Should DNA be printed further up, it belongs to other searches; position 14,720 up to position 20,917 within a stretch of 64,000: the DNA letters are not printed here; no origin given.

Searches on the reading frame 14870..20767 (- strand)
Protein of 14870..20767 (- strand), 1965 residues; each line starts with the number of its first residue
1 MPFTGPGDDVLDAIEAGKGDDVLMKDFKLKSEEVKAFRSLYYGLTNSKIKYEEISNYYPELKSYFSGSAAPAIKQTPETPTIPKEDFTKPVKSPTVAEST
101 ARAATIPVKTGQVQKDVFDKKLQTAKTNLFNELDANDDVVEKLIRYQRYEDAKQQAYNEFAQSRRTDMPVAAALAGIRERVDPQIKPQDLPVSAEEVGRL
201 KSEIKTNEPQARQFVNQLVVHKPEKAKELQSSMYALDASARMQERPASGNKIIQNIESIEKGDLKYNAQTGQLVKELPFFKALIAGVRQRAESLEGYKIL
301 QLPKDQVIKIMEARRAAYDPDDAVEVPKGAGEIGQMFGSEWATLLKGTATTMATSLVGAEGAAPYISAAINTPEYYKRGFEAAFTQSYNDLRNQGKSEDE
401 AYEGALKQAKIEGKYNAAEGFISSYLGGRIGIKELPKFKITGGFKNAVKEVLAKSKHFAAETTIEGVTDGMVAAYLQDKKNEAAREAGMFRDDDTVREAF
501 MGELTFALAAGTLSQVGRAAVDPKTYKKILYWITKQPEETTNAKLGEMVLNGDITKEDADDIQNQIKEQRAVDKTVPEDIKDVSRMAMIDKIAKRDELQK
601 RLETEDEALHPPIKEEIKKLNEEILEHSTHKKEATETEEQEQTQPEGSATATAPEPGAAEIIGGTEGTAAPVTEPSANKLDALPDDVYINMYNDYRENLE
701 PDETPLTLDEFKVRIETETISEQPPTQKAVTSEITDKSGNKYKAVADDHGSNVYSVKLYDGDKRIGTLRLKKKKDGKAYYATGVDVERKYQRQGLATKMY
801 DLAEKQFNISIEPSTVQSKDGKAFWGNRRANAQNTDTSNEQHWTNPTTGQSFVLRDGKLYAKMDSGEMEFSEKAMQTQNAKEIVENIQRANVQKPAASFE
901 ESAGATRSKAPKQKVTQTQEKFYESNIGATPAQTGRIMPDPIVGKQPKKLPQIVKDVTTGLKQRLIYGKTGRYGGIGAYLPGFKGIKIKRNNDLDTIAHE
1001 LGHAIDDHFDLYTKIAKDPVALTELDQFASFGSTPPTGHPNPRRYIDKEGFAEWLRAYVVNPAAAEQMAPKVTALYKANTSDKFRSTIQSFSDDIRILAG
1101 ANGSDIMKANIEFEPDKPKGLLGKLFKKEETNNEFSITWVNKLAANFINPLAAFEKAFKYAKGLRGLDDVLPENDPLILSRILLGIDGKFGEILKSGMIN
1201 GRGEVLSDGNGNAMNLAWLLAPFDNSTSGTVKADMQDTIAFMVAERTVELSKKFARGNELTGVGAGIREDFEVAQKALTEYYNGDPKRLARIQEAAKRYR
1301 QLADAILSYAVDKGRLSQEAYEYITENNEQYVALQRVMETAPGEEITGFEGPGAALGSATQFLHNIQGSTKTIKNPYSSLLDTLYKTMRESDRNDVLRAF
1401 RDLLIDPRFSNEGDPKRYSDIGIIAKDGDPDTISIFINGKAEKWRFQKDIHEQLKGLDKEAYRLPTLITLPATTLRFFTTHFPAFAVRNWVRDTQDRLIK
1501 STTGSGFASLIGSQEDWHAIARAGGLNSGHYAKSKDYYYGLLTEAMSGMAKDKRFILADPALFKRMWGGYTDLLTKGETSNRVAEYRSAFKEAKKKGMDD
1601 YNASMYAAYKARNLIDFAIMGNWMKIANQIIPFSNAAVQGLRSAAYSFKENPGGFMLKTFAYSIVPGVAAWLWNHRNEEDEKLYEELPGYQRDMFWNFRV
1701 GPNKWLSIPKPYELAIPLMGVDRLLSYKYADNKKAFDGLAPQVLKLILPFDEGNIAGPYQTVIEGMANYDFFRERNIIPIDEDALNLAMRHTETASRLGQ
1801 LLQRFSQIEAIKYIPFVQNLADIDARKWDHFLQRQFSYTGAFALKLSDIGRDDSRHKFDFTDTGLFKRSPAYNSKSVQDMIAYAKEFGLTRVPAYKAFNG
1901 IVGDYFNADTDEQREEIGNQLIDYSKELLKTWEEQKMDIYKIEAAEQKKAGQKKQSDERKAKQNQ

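Call 8: search_protein_families(library=phrogs, proteins=[window:14870-20767:-], max_evalue=0.00001)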
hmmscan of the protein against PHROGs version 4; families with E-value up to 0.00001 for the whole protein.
window:14870-20767:- (1965 aa): 1 family
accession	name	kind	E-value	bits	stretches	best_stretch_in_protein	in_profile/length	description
phrog_9854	-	unknown function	6.5e-50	170.9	2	1578-1788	1251-1454/1636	-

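Call 10: search_solved_structures(query=window:14870-20767:-, max_evalue=1)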
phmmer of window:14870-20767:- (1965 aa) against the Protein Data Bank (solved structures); distinct sequences matched with E-value up to 1: 8.
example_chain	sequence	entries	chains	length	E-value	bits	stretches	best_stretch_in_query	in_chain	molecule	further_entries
2qk8_A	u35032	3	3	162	0.61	10.2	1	947-1012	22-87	Dihydrofolate reductase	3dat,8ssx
3s9u_A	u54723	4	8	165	0.63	10.2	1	947-1012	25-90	Dihydrofolate reductase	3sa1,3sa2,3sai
3jw3_A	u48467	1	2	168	0.63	10.2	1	947-1012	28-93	Dihydrofolate reductase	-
3e0b_A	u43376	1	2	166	0.64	10.2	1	947-1012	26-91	Dihydrofolate reductase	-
3fl8_A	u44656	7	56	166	0.64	10.1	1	947-1012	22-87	Dihydrofolate reductase | dihydrofolate reductase (DHFR)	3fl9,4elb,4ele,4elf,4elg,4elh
3jw5_A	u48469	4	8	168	0.64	10.1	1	947-1012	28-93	Dihydrofolate reductase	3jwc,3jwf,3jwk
3jvx_A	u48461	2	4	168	0.65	10.1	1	947-1012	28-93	Dihydrofolate reductase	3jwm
2kgk_A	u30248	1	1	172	0.69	10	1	947-1012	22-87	Dihydrofolate reductase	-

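Call 11: search_protein_families(library=pfam, proteins=[window:14870-20767:-], max_evalue=0.01)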
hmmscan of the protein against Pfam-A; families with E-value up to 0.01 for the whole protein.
window:14870-20767:- (1965 aa): 4 families
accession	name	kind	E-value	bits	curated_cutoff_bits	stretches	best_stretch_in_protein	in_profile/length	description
PF18857.6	LPD38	-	2.4e-22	80.4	27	1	1683-1861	3-184/189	Large polyvalent protein associated domain 38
PF00583.31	Acetyltransf_1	-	4.9e-05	24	20.7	1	746-806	29-87/116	Acetyltransferase (GNAT) family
PF13508.13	Acetyltransf_7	-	0.0011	19.8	27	0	759-806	9-59/84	Acetyltransferase (GNAT) domain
PF13673.13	Acetyltransf_10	-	0.0015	19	23.6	0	750-818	28-94/128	Acetyltransferase (GNAT) domain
